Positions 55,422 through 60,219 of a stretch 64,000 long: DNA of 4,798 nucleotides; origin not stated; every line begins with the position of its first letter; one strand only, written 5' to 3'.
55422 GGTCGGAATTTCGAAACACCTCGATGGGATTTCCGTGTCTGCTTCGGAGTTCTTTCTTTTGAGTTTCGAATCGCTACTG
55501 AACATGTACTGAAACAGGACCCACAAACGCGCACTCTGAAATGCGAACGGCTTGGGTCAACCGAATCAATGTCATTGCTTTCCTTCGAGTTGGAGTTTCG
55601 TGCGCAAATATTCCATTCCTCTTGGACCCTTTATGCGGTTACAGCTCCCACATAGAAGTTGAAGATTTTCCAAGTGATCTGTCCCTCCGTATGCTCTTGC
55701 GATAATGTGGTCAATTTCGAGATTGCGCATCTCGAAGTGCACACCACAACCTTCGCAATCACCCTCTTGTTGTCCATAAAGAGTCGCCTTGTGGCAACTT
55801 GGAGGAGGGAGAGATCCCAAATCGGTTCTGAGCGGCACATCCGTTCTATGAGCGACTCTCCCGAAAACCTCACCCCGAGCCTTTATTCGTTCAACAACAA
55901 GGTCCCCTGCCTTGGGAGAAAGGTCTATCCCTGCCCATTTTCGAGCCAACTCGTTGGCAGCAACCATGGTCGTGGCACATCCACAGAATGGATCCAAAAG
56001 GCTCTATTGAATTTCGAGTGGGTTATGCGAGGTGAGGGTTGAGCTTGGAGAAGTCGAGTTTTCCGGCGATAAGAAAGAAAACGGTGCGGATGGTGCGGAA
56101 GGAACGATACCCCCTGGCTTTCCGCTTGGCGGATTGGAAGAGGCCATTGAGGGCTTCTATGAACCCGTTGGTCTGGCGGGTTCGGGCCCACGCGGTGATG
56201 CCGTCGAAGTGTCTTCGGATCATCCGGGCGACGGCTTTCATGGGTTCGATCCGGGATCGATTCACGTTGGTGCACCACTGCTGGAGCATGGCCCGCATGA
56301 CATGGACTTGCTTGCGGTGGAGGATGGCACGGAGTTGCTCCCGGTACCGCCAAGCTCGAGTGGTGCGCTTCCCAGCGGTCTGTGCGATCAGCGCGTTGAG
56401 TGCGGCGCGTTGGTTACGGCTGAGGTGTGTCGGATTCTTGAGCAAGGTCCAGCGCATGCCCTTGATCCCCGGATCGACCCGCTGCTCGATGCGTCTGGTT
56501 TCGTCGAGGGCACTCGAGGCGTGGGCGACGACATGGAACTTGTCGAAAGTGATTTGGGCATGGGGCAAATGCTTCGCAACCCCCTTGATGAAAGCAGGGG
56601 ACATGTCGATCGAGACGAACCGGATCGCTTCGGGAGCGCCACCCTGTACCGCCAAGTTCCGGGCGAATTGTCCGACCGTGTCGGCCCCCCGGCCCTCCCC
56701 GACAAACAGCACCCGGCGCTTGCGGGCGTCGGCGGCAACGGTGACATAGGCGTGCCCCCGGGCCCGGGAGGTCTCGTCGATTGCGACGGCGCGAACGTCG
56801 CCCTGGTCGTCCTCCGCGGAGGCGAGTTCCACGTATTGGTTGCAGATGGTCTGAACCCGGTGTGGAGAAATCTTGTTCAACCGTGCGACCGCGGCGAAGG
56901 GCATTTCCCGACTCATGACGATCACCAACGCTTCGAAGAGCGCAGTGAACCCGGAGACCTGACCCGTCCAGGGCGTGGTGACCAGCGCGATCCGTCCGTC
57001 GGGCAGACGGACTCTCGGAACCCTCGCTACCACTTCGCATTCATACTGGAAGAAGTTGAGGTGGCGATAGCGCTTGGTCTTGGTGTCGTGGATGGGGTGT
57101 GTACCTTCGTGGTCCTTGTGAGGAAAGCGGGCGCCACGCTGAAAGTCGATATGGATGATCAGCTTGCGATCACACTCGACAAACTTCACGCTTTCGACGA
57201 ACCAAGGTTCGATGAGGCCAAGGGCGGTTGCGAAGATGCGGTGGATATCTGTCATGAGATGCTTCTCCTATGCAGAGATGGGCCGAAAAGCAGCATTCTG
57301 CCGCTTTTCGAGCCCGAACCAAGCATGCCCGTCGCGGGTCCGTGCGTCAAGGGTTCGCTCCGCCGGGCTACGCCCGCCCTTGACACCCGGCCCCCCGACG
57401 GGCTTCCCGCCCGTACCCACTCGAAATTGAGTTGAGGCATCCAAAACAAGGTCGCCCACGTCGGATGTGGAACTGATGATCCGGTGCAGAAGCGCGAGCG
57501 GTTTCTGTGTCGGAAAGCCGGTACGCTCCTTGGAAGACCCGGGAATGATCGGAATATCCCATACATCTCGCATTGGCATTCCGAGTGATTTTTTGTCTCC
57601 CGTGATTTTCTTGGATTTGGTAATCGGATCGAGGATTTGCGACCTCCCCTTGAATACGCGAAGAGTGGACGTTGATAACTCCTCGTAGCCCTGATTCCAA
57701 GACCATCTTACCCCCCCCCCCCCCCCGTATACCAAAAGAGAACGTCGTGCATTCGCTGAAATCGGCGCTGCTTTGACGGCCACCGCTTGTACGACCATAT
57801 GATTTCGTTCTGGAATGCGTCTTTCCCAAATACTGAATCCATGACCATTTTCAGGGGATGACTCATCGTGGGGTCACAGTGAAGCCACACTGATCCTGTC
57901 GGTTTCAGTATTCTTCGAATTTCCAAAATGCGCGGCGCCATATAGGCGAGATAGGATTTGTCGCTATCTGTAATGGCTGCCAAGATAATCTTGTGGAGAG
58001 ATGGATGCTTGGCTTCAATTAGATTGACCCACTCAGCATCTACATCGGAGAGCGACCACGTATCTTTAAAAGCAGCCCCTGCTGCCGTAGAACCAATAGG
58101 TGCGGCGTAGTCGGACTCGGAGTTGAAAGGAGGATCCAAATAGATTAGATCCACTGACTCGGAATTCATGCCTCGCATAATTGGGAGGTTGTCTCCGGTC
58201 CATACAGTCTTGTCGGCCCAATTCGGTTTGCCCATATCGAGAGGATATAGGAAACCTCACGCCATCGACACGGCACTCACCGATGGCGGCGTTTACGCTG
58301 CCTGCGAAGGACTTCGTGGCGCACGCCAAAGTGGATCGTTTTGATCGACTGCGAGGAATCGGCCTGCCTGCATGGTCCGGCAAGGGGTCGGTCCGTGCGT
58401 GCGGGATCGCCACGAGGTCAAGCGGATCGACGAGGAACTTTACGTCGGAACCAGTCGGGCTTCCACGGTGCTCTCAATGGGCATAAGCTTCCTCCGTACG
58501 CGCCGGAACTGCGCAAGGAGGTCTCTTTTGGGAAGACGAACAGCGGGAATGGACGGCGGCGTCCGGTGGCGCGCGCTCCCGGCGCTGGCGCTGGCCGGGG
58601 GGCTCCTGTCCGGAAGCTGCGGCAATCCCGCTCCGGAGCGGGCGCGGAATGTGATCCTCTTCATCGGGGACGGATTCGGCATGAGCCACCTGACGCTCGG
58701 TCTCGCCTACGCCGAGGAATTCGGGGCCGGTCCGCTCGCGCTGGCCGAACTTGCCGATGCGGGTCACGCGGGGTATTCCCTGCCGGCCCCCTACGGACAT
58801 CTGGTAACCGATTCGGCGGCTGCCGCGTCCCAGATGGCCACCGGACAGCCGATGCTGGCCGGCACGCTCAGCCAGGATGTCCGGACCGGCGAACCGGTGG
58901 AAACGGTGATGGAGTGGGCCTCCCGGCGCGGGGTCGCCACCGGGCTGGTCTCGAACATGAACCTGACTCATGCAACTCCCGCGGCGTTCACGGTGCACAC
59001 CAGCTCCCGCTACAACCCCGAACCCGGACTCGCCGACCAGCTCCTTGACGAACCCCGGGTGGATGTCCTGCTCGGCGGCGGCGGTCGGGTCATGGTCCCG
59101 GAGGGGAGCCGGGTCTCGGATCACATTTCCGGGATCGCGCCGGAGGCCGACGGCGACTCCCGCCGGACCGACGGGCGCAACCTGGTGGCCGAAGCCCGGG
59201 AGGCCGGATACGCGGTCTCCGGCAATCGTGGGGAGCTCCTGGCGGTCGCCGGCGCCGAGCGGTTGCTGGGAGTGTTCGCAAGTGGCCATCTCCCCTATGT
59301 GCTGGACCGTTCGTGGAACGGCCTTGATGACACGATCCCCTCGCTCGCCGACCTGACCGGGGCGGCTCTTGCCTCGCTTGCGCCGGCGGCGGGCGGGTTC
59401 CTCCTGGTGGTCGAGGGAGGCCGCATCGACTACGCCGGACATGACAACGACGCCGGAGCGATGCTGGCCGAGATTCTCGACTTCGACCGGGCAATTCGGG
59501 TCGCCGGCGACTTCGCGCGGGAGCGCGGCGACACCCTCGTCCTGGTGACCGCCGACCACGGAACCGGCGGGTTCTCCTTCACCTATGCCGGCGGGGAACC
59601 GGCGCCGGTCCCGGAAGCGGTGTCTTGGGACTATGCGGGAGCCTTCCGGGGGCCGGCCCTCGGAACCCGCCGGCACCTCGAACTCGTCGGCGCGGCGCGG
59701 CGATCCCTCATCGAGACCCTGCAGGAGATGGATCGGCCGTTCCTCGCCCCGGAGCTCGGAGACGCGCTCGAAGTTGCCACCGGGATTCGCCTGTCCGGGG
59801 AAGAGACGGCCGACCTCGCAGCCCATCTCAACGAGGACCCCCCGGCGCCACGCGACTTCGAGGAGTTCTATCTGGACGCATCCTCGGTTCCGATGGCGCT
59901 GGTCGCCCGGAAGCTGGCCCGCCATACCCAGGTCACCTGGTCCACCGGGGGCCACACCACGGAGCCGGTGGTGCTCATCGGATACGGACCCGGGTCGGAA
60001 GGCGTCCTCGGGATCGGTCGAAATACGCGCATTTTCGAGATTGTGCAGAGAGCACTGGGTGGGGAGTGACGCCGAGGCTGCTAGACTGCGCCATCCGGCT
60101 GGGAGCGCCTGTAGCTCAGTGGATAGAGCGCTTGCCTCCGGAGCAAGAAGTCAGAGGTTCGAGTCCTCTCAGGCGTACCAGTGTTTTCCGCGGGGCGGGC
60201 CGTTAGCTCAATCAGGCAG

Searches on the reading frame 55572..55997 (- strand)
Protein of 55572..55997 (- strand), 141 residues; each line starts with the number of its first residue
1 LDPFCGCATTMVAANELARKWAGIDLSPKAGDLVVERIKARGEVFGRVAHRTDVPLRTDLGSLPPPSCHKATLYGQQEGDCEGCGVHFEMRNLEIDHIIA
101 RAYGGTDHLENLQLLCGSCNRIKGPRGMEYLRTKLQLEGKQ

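Call 51: search_protein_families(library=pfam, proteins=[window:55572-55997:-], max_evalue=0.01)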
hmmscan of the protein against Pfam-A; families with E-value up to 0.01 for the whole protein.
window:55572-55997:- (141 aa): 5 families
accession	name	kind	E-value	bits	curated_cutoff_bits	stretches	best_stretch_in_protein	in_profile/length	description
PF01844.29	HNH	-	8.9e-14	51.8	21.4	1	81-125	1-46/47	HNH endonuclease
PF14279.12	HNH_5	-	1.2e-10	41.6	27.5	1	81-131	1-51/56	HNH endonuclease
PF01555.25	N6_N4_Mtase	-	1e-05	26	26.7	1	2-32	187-217/221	DNA methylase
PF02945.21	Endonuclease_7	-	0.0013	19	23.6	1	70-125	15-65/82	Recombination endonuclease VII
PF13395.12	HNH_4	-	0.0019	18.6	22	1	91-124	16-49/54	HNH endonuclease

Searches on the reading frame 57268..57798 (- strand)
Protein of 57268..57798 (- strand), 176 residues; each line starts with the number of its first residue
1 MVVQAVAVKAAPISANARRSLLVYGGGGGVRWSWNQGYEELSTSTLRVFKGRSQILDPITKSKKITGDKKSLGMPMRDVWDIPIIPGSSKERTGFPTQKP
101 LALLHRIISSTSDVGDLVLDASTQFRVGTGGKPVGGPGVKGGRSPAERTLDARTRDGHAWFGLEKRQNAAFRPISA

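Call 51: search_protein_families(library=pfam, proteins=[window:57268-57798:-], max_evalue=0.01)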
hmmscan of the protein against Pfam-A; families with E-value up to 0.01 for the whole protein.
window:57268-57798:- (176 aa): 1 family
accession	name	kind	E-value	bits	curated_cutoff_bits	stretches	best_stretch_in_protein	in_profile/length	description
PF01555.25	N6_N4_Mtase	-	3.8e-12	47.1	26.7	1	65-121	132-188/221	DNA methylase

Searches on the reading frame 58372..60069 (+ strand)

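Call 51: search_protein_families(library=pfam, proteins=[window:58372-60069:+], max_evalue=0.01)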
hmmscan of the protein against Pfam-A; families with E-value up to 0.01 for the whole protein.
window:58372-60069:+ (565 aa): 2 families
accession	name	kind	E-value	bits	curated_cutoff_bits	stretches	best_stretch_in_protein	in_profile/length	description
PF00245.25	Alk_phosphatase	-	6.2e-72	243.3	24.4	1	91-562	1-421/423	Alkaline phosphatase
PF01676.23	Metalloenzyme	-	0.00015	21.8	24.3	1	350-398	155-202/252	Metalloenzyme superfamily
